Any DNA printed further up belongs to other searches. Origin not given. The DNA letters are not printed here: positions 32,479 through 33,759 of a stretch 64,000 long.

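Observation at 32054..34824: Orphan molybdenum-cofactor maturation module (MocA + three XdhC/CoxI-type ORFs) with an XdhC-YHS fusion and no dehydrogenase structural genes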

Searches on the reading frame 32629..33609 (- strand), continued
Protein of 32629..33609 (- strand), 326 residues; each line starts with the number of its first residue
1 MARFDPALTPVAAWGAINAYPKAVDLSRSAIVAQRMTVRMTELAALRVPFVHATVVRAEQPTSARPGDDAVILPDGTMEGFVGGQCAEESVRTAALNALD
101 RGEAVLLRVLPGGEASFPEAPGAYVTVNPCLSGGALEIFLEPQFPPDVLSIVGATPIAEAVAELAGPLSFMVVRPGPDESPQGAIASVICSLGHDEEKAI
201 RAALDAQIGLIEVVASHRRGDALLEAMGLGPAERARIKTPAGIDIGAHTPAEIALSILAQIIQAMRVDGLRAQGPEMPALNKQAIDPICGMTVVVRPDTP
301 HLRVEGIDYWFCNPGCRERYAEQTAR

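Call 37: get_annotated_region(hit=H1, flank=8000)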
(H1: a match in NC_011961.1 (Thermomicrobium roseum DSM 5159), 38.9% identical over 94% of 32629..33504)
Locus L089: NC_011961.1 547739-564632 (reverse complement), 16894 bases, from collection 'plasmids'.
description: Thermomicrobium roseum DSM 5159 plasmid unnamed, complete sequence
organism: Thermomicrobium roseum DSM 5159 (NCBI taxid 309801)
taxonomy: Bacteria; Thermomicrobiota; Thermomicrobia; Thermomicrobiales; Thermomicrobiaceae; Thermomicrobium; Thermomicrobium roseum; Thermomicrobium roseum DSM 5159
host: -; source: -; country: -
typing (MOB-suite, as given by PLSDB): non-mobilizable
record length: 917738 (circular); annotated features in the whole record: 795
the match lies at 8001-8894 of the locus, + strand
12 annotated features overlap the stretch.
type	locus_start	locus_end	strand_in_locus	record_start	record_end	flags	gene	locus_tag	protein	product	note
CDS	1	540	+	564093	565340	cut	-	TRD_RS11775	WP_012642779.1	GAF domain-containing sensor histidine kinase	-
CDS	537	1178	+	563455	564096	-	-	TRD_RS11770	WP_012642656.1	response regulator transcription factor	GO:0000160 - phosphorelay signal transduction system [Evidence IEA]; GO:0006355 - regulation of DNA-templated ...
CDS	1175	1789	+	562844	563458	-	-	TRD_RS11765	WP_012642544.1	nucleotidyltransferase family protein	-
CDS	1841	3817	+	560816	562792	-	-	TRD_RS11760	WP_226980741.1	S9 family peptidase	-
CDS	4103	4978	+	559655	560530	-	-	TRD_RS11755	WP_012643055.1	xanthine dehydrogenase family protein subunit M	-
CDS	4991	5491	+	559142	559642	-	-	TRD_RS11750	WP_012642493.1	(2Fe-2S)-binding protein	-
CDS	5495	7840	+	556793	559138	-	-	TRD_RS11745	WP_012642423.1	aerobic carbon-monoxide dehydrogenase large subunit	-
CDS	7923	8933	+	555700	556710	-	-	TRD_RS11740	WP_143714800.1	XdhC family protein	-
CDS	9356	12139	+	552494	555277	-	acnA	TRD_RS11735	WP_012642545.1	aconitate hydratase AcnA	GO:0006099 - tricarboxylic acid cycle [Evidence IEA]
CDS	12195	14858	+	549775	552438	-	-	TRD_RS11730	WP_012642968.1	pitrilysin family protein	-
CDS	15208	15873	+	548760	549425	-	-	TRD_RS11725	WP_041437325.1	chlorite dismutase family protein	-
CDS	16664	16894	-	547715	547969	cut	-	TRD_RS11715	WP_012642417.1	hypothetical protein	-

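Call 42: search_protein_families(library=pfam, alignment_id=A2, max_evalue=0.01)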
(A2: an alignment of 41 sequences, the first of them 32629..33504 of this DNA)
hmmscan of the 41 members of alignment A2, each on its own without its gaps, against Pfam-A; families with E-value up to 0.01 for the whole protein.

A. member 1, window:32629-33504:- (291 aa): 2 families
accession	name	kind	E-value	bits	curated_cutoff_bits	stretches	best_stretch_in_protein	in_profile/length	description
PF13478.12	XdhC_C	-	2.2e-17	64.2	29.7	1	114-226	1-125/125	XdhC Rossmann domain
PF02625.21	XdhC_CoxI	-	3.5e-16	59.3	24.3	1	12-73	5-66/68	XdhC and CoxI family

B. families by the number of members that match (of 41 scanned): 4 families
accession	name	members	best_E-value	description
PF13478.12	XdhC_C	41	2.4e-21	XdhC Rossmann domain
PF02625.21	XdhC_CoxI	41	3.9e-18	XdhC and CoxI family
PF04945.19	YHS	7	0.001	YHS domain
PF06467.20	zf-FCS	2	0.0012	MYM-type Zinc finger with FCS sequence motif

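Call 54: predict_structure(alignment_id=A2)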
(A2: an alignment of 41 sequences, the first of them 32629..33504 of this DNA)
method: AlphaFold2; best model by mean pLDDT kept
length: 291 residues; sequences in the alignment: 41
mean_pLDDT: 89.1   pTM: 0.74
mean pLDDT of the five models: 89.1, 86.4, 86.2, 85.7, 85.3
residues with pLDDT >= 90: 177; 70-90: 99; 50-70: 14; < 50: 1
segments of 3 or more residues with pLDDT < 50: none
pLDDT, mean of each block of 10 residues (from residue 1): 88 92 89 94 91 91 89 80 75 83 92 92 97 90 85 90 94 95 93 95 92 93 96 80 67 89 90 91 92 71
secondary structure, 60 per line:
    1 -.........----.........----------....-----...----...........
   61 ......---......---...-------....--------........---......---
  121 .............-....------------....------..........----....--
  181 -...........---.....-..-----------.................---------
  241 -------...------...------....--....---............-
elements in order: H2-10 E15-23 E34-37 E43-45 H50-66 E70-75 E89-92 E101-108 E112-117 H121-133 E135-138 E151-154 H161-170 E175-178 H182-192 H196-200 H215-231 E248-250 E257-259 E266-269 E272-275 H279-290

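Call 59: fold_search(model_id=the predicted structure, library=pdb)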
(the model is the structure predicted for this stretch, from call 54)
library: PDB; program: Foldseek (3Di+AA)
matches with E <= 10: 1468; with E <= 0.001: 6
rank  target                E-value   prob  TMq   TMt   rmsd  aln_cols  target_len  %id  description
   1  2we7_A                7.6e-14  1.00  0.46  0.40   7.0       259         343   23  Crystal structure of Mycobacterium tuberculosis Rv0376c homologue from Mycobacterium smegmatis (released 2010-04-07)
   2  2we8_A                8.1e-14  1.00  0.47  0.41   6.6       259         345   22  Crystal structure of Mycobacterium tuberculosis Rv0376c homologue from Mycobacterium smegmatis (released 2010-04-07)
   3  2we8_B                6.7e-13  1.00  0.45  0.41   7.1       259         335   23  Crystal structure of Mycobacterium tuberculosis Rv0376c homologue from Mycobacterium smegmatis (released 2010-04-07)
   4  2we7_B                8.5e-13  1.00  0.47  0.42   6.6       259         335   22  Crystal structure of Mycobacterium tuberculosis Rv0376c homologue from Mycobacterium smegmatis (released 2010-04-07)
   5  3on5_A                1.1e-12  1.00  0.40  0.36  12.1       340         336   16  Crystal structure of a xanthine dehydrogenase (BH1974) from Bacillus halodurans at 2.80 A resolution (released 2010-09-15)
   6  3on5_B                2.3e-10  1.00  0.40  0.36  10.9       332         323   14  Crystal structure of a xanthine dehydrogenase (BH1974) from Bacillus halodurans at 2.80 A resolution (released 2010-09-15)
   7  4qpj_D                4.9e-03  1.00  0.27  0.53   5.1       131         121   14  2.7 Angstrom Structure of a Phosphotransferase in Complex with a Receiver Domain (released 2015-07-15)
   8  8zmx_A                1.2e-02  0.99  0.27  0.27   8.0       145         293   12  Crystal Structures of meso-diaminopimelate dehydrogenase from Bacillus thermozeamaize (released 2024-11-13)
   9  4gx5_B                1.4e-02  0.35  0.23  0.13  20.1       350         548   13  GsuK Channel (released 2012-12-26)
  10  3bio_B                1.5e-02  0.99  0.27  0.27   7.4       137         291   18  Crystal structure of oxidoreductase (Gfo/Idh/MocA family member) from Porphyromonas gingivalis W83 (released 2007-12-25)
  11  9a7l_B                1.6e-02  0.57  0.25  0.20  14.6       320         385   10  Integrative model of SUCD-SUCC by crosslinking MS and deep learning (released 2024-09-18)
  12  9ksn_A                2.6e-02  0.97  0.26  0.25   7.8       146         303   16  Crystal structure of meso-diaminopimelate dehydrogenase from Bacillus thermozeamaize mutant M9 complexed with NADP+ (released 2025-05-21)
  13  4gx0_B                2.6e-02  0.51  0.24  0.14  16.3       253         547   10  Crystal structure of the GsuK L97D mutant (released 2012-12-26)
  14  8zmx_B                3.3e-02  0.96  0.26  0.26   7.8       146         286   16  Crystal Structures of meso-diaminopimelate dehydrogenase from Bacillus thermozeamaize (released 2024-11-13)
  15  4gx0_C                3.3e-02  0.38  0.24  0.14  18.4       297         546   13  Crystal structure of the GsuK L97D mutant (released 2012-12-26)
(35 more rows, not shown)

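Call 63: get_annotated_region(hit=H3, flank=7000)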
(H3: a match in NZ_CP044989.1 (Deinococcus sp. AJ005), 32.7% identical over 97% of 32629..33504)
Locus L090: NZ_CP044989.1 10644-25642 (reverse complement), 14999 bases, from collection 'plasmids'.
description: Deinococcus sp. AJ005 plasmid p380k, complete sequence
organism: Deinococcus sp. AJ005 (NCBI taxid 2652443)
taxonomy: Bacteria; Deinococcota; Deinococci; Deinococcales; Deinococcaceae; Deinococcus; Deinococcus sp. AJ005
host: -; source: single cell; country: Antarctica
typing (MOB-suite, as given by PLSDB): non-mobilizable
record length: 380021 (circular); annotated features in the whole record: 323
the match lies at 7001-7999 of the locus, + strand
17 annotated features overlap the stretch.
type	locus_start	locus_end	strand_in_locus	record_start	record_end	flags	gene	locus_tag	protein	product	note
CDS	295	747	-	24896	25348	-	-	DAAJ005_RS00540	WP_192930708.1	hypothetical protein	-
CDS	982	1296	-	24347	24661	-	-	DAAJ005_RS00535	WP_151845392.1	hypothetical protein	-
CDS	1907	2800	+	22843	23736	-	-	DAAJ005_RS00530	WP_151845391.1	xanthine dehydrogenase family protein subunit M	-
CDS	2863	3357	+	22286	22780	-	-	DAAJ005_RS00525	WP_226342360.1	(2Fe-2S)-binding protein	-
CDS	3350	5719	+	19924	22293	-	-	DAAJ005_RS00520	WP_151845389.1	aerobic carbon-monoxide dehydrogenase large subunit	-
CDS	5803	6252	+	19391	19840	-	-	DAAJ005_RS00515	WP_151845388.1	carbon monoxide dehydrogenase subunit G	-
CDS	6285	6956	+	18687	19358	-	-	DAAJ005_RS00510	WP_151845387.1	TIGR02466 family protein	-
CDS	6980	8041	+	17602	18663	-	-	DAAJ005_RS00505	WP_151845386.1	XdhC family protein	-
CDS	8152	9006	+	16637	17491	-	-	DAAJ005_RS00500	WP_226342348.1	MoxR family ATPase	-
CDS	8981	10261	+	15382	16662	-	-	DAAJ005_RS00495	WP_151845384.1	VWA domain-containing protein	-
CDS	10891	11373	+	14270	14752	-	-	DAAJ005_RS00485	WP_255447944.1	transposase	-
CDS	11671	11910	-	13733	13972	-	-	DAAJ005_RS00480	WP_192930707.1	IS1 family transposase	GO:0006313 - DNA transposition [Evidence IEA]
CDS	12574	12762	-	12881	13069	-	-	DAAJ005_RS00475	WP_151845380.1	DUF6440 family protein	-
CDS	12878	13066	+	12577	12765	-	-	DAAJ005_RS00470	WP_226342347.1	hypothetical protein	-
CDS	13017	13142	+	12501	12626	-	-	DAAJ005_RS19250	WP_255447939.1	hypothetical protein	-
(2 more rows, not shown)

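Call 64: get_annotated_region(hit=H6, flank=7000)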
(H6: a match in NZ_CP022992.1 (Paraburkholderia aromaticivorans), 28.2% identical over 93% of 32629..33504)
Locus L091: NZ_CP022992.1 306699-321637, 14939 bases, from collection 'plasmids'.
description: Paraburkholderia aromaticivorans strain BN5 plasmid pBN2, complete sequence
organism: Paraburkholderia aromaticivorans (NCBI taxid 2026199)
taxonomy: Bacteria; Pseudomonadota; Betaproteobacteria; Burkholderiales; Burkholderiaceae; Paraburkholderia; Paraburkholderia aromaticivorans
host: -; source: -; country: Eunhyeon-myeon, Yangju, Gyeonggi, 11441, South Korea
typing (MOB-suite, as given by PLSDB): non-mobilizable; mating-pair formation MPF_T
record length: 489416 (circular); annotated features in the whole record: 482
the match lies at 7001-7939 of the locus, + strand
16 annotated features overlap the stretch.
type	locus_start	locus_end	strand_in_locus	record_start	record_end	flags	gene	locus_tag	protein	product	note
CDS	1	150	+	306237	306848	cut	-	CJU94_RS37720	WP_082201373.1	OmpW family outer membrane protein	-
CDS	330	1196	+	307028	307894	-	-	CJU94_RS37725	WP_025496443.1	xanthine dehydrogenase family protein subunit M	-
CDS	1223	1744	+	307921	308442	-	-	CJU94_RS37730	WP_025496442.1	(2Fe-2S)-binding protein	-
CDS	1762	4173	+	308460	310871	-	-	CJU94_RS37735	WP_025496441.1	aerobic carbon-monoxide dehydrogenase large subunit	-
CDS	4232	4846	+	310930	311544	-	-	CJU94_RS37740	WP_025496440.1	SRPBCC family protein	-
CDS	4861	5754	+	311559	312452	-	-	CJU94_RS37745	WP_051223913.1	MoxR family ATPase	-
CDS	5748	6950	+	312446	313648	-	-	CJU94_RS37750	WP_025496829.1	VWA domain-containing protein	-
CDS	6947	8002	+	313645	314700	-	-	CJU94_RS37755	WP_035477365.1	XdhC family protein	-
CDS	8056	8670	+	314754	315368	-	-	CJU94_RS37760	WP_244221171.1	nucleotidyltransferase family protein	-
CDS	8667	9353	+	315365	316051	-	-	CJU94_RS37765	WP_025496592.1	hypothetical protein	-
CDS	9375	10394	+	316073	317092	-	-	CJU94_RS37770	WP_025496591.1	XdhC family protein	-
CDS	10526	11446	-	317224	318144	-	-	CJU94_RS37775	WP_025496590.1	LysR family transcriptional regulator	-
CDS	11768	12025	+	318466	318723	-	-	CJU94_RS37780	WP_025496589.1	hypothetical protein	-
CDS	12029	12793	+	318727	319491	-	-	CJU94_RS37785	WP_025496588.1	HAD family hydrolase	-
CDS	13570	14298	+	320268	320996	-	gph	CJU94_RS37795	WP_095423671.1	phosphoglycolate phosphatase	GO:0043094 - cellular metabolic compound salvage [Evidence IEA]; GO:0008152 - metabolic process [Evidence IEA]; ...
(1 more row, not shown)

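Call 65: get_annotated_region(hit=H7, flank=7000)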
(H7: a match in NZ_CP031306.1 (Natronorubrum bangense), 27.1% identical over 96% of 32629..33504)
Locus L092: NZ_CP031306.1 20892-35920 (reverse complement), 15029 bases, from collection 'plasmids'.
description: Natronorubrum bangense strain JCM 10635 plasmid unnamed1, complete sequence
organism: Natronorubrum bangense (NCBI taxid 61858)
taxonomy: Archaea; Euryarchaeota; Halobacteria; Halobacteriales; Natrialbaceae; Natronorubrum; Natronorubrum bangense
host: -; source: Cell culture,The Bange salt-alkaline lake in Tibet; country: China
typing (MOB-suite, as given by PLSDB): non-mobilizable
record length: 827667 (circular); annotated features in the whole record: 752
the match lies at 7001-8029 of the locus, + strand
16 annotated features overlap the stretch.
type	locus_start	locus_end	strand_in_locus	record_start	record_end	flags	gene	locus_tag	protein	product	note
CDS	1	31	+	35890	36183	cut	-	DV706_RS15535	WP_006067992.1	hypothetical protein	-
CDS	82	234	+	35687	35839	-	-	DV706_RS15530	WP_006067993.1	AbrB/MazE/SpoVT family DNA-binding domain-containing protein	-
CDS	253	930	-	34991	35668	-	-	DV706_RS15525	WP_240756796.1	nucleotidyltransferase family protein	-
CDS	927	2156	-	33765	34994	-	-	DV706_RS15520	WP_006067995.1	molybdopterin molybdotransferase MoeA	-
CDS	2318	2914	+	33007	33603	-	-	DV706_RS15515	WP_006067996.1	SRPBCC domain-containing protein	-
CDS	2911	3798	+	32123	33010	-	-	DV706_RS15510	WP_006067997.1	xanthine dehydrogenase family protein subunit M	-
CDS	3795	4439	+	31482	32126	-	-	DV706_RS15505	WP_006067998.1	(2Fe-2S)-binding protein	-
CDS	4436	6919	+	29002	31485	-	-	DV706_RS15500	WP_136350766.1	aerobic carbon-monoxide dehydrogenase large subunit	-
CDS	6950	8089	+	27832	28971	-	-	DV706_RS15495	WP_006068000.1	XdhC family protein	-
CDS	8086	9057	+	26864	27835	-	-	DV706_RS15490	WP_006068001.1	MoxR family ATPase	-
CDS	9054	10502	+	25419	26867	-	-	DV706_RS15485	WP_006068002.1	VWA domain-containing protein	-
CDS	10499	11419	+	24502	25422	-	-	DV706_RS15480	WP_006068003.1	DUF364 domain-containing protein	-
CDS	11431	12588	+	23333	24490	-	-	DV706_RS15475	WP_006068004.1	XdhC/CoxI family protein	-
CDS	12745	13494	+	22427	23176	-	-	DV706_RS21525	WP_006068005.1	hypothetical protein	-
CDS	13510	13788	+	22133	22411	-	-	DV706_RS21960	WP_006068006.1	hypothetical protein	-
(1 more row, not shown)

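Call 74: find_encoding_contigs(protein=P0158, flank=10000, max_places=2)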
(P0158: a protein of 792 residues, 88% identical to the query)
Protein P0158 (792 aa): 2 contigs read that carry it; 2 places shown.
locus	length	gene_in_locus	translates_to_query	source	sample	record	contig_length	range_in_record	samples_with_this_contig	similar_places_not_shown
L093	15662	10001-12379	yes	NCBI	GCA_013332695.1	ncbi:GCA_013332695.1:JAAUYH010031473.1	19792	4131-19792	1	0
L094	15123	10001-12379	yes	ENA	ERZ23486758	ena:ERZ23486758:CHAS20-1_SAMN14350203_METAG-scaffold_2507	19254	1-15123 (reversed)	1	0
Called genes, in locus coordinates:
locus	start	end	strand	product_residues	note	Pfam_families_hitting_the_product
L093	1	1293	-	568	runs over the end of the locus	PF01432:Peptidase_M3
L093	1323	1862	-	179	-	-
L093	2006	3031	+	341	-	PF00005:ABC_tran, PF13191:AAA_16 (faint), PF13304:AAA_21 (weak)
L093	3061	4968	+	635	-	PF00528:BPD_transp_1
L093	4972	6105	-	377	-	PF04107:GCS2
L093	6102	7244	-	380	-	PF01546:Peptidase_M20, PF07687:M20_dimer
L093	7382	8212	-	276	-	PF03372:Exo_endo_phos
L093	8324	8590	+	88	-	-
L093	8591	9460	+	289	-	PF00941:FAD_binding_5, PF03450:CO_deh_flav_C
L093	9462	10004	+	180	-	PF01799:Fer2_2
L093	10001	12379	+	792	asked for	PF01315:Ald_Xan_dh_C, PF02738:MoCoBD_1, PF20256:MoCoBD_2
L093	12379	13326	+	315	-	PF02625:XdhC_CoxI, PF13478:XdhC_C, PF04945:YHS, PF24273:TRASH_HVO_1752_C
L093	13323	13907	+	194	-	PF06240:COXG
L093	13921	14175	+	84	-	-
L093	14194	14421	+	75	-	-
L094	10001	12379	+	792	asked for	PF01315:Ald_Xan_dh_C, PF02738:MoCoBD_1, PF20256:MoCoBD_2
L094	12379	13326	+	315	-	PF02625:XdhC_CoxI, PF13478:XdhC_C, PF04945:YHS, PF24273:TRASH_HVO_1752_C (weak)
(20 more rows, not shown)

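Call 75: find_encoding_contigs(protein=P0002, flank=10000, max_places=1)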
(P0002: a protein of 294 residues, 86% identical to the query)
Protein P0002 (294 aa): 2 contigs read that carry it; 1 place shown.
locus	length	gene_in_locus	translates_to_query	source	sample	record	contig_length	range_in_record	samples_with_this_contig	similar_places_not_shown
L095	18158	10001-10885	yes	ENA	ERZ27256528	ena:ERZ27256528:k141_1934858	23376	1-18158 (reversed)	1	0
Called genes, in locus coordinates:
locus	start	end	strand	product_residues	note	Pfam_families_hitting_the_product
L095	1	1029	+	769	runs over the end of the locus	PF12768:Rax2 (faint), PF17164:DUF5122 (faint), PF13385:Laminin_G_3, PF02210:Laminin_G_2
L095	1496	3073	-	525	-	PF00117:GATase, PF07722:Peptidase_C26 (weak), PF02540:NAD_synthase (weak), PF00958:GMP_synt_C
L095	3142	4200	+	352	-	PF13469:Sulfotransfer_3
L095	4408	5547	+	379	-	PF13338:AbiEi_4, PF18741:MTES_1575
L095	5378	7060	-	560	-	PF00890:FAD_binding_2 (weak), PF01266:DAO (faint), PF07992:Pyr_redox_2 (weak), PF13450:NAD_binding_8 (faint), PF00732:GMC_oxred_N (weak), PF05199:GMC_oxred_C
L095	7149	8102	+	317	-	-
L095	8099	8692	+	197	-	PF17197:DUF5134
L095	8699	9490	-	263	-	PF02625:XdhC_CoxI, PF13478:XdhC_C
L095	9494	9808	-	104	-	PF02625:XdhC_CoxI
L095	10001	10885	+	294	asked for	PF02625:XdhC_CoxI, PF13478:XdhC_C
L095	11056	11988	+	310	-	PF04480:DUF559 (weak)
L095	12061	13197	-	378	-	PF03060:NMO (faint), PF00478:IMPDH, PF01070:FMN_dh (weak)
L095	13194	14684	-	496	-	PF00478:IMPDH, PF00571:CBS, PF03060:NMO (weak)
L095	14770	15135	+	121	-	PF17252:DUF5319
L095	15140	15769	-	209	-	PF00072:Response_reg, PF00196:GerE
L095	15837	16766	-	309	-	PF13424:TPR_12 (faint)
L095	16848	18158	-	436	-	?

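Call 76: find_encoding_contigs(protein=P0025, flank=10000, max_places=1)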
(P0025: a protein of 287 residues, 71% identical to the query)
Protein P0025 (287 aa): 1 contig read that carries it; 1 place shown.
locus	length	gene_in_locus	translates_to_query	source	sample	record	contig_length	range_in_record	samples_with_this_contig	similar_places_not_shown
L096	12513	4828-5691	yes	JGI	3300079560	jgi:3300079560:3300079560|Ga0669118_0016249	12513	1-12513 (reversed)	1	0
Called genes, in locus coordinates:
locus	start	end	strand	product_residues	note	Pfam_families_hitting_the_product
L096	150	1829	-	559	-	PF00732:GMC_oxred_N, PF00890:FAD_binding_2 (weak), PF01266:DAO (faint), PF07992:Pyr_redox_2 (weak), PF05199:GMC_oxred_C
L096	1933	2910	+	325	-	-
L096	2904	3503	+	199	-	PF17197:DUF5134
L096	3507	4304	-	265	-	PF02625:XdhC_CoxI, PF13478:XdhC_C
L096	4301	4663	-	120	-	PF02625:XdhC_CoxI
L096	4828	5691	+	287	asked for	PF02625:XdhC_CoxI, PF13478:XdhC_C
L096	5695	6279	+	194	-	PF12804:NTP_transf_3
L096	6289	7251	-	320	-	-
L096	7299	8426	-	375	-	PF00478:IMPDH, PF01070:FMN_dh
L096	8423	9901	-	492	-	PF00478:IMPDH, PF00571:CBS, PF03060:NMO (weak)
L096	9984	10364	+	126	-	PF17252:DUF5319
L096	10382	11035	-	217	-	PF00072:Response_reg, PF00196:GerE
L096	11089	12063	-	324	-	-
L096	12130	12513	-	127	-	?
